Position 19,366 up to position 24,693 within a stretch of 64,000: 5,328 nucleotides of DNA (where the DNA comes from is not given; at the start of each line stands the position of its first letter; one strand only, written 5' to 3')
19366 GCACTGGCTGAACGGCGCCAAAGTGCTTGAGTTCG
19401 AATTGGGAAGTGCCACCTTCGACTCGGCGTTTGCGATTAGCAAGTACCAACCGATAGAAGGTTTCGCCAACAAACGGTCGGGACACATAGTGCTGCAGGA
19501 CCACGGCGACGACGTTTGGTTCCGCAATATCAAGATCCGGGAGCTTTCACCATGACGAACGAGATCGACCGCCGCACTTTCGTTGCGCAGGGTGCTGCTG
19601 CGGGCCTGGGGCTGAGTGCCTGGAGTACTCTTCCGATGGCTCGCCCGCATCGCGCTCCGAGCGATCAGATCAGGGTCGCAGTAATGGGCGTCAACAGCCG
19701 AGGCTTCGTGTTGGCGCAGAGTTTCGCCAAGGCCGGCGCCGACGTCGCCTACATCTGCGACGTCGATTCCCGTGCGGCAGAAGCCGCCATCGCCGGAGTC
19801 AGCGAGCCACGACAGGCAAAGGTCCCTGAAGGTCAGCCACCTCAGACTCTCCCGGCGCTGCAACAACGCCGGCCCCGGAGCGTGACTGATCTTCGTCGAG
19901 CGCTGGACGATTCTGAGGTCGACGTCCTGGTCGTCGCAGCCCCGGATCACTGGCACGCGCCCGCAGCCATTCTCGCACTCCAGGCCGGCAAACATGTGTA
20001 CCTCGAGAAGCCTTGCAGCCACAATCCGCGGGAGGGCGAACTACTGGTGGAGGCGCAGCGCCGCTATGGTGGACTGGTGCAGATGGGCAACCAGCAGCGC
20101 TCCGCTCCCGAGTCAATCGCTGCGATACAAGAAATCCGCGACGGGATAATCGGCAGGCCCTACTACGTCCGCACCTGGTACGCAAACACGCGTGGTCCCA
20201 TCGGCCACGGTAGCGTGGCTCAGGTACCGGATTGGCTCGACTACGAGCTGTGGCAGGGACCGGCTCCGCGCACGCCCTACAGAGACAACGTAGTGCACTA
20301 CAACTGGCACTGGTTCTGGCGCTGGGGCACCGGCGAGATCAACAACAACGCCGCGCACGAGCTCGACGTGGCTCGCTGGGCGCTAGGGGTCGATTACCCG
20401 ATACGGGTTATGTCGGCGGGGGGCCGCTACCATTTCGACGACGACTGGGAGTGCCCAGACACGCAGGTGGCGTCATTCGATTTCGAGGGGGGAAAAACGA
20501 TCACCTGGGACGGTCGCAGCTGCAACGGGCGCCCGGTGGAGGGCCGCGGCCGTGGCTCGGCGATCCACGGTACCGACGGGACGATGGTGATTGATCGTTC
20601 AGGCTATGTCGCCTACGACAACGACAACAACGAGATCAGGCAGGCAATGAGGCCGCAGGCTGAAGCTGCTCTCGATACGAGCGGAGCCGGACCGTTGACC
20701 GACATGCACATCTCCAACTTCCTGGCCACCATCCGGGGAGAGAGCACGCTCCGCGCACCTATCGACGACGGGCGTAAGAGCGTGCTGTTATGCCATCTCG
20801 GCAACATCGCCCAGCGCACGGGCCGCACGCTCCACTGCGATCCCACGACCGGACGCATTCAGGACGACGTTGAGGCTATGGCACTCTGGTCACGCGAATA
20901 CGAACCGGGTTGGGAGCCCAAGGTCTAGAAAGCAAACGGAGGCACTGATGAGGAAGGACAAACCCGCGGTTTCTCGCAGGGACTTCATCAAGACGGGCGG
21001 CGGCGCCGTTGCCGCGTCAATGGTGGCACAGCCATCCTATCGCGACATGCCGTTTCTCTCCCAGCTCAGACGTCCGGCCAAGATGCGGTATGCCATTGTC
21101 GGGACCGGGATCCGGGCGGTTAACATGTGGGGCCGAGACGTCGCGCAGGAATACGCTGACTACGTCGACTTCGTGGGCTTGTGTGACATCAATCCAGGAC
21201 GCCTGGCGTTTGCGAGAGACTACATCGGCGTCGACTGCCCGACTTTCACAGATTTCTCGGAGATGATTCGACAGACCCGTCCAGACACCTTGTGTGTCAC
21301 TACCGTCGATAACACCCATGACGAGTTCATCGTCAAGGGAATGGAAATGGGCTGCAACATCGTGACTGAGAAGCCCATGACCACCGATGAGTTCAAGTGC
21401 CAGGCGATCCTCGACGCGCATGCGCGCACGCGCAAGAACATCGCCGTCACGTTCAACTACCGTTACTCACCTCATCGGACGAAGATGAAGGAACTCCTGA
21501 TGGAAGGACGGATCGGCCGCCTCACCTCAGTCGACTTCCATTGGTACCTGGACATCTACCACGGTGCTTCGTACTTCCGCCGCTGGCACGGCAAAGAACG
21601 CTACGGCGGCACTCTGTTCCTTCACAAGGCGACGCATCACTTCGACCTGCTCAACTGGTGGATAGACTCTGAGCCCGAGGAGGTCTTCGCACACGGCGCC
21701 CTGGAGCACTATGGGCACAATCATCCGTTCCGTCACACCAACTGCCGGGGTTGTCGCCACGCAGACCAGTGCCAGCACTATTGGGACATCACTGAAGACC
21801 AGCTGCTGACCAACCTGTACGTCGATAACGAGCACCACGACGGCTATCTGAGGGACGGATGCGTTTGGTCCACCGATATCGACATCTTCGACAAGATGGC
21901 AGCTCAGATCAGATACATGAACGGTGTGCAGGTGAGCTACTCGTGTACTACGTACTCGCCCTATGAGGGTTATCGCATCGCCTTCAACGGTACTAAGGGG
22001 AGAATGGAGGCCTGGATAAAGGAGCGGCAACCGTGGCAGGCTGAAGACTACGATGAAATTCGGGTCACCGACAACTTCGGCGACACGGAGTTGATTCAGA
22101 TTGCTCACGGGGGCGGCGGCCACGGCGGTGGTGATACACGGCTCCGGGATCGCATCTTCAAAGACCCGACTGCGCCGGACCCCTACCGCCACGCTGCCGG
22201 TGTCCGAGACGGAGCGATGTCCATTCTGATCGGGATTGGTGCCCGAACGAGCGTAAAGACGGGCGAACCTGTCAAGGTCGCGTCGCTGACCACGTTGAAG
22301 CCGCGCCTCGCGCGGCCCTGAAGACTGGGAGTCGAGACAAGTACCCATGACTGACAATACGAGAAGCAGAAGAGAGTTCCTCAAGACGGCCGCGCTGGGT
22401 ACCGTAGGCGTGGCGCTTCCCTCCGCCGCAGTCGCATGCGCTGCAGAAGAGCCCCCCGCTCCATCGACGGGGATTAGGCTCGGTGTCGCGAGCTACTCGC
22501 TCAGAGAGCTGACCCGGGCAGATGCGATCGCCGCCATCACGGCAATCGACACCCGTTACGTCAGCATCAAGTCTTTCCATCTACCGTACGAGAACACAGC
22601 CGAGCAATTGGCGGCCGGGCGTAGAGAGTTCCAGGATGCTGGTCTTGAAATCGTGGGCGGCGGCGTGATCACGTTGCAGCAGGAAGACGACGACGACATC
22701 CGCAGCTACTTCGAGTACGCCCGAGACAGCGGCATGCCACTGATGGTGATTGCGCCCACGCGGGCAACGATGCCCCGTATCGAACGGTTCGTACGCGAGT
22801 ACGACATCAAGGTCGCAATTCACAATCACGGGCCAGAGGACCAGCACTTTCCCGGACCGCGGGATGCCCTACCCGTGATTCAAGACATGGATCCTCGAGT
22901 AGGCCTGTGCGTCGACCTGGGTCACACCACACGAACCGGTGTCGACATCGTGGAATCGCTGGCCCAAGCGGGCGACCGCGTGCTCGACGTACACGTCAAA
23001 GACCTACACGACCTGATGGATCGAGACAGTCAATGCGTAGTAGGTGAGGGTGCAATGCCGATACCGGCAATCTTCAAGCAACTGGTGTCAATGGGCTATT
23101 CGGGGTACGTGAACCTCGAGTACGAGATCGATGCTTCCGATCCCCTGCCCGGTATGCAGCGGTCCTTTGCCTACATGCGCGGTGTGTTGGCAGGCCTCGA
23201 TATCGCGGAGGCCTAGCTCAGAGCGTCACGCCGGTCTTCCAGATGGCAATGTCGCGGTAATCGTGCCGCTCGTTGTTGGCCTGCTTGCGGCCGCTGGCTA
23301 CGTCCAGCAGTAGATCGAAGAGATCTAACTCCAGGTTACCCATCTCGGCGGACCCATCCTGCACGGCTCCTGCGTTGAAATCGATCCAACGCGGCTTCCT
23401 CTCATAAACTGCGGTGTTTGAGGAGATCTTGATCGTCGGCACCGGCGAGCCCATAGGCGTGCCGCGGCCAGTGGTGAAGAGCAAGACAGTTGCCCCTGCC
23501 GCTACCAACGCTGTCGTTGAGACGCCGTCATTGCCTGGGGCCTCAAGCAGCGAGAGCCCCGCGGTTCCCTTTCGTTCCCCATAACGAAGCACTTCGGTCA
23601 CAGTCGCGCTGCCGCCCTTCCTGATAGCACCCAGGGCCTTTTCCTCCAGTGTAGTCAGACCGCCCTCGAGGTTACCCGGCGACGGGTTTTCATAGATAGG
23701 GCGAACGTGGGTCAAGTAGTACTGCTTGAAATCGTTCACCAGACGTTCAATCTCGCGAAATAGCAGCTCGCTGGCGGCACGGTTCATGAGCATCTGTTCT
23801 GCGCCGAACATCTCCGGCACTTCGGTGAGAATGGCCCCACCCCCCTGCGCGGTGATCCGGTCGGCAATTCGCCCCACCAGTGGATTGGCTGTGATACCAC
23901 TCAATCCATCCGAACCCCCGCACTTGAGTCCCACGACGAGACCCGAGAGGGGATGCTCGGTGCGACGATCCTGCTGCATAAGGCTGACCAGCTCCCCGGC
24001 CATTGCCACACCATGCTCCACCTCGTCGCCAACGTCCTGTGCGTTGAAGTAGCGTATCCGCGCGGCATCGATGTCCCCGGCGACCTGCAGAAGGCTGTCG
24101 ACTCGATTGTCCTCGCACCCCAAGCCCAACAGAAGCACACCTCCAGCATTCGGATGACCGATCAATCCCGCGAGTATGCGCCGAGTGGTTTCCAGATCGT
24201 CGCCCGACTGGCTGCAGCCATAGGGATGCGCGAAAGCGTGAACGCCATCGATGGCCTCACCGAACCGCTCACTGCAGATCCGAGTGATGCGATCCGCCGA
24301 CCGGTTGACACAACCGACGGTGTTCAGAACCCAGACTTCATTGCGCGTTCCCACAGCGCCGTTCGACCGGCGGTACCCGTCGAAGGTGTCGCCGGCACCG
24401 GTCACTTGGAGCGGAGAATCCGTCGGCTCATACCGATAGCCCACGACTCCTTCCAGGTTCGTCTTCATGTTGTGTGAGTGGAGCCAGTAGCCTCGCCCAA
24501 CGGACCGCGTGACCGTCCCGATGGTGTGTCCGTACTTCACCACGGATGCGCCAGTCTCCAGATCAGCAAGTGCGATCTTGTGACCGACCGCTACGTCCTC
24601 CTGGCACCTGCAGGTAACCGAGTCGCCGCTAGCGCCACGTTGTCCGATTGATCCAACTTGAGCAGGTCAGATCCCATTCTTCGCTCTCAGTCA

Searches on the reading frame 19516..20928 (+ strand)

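Call 60: search_protein_families(library=pfam, proteins=[window:19516-20928:+], max_evalue=0.00001)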
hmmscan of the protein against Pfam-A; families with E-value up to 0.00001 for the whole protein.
window:19516-20928:+ (470 aa): 4 families
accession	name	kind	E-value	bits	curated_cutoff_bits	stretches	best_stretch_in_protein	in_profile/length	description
PF19051.5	GFO_IDH_MocA_C2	-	9.2e-15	55.3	23.3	1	234-461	45-247/254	Oxidoreductase family, C-terminal alpha/beta domain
PF01408.29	GFO_IDH_MocA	-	1.5e-13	51.9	24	1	52-191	1-119/120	Oxidoreductase family, NAD-binding Rossmann fold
PF22725.1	GFO_IDH_MocA_C3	-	2e-08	34.7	27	1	258-357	30-123/124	GFO/IDH/MocA C-terminal domain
PF02894.22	GFO_IDH_MocA_C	-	2.1e-07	31.4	22.9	1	253-422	21-199/218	Oxidoreductase family, C-terminal alpha/beta domain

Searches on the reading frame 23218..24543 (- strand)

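Call 60: search_protein_families(library=pfam, proteins=[window:23218-24543:-], max_evalue=0.00001)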
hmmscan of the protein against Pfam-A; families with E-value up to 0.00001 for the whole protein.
window:23218-24543:- (441 aa): 2 families
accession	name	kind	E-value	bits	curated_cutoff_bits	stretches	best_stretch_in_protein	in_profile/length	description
PF20629.2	GD_AH_C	-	4.8e-95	317.9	26.8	1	199-439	1-241/242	D-galactarate/Altronate dehydratase, C-terminal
PF04295.18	GD_AH_second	-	8.9e-44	149.3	27.3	1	56-187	1-133/136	D-galactarate dehydratase/Altronate hydrolase, second domain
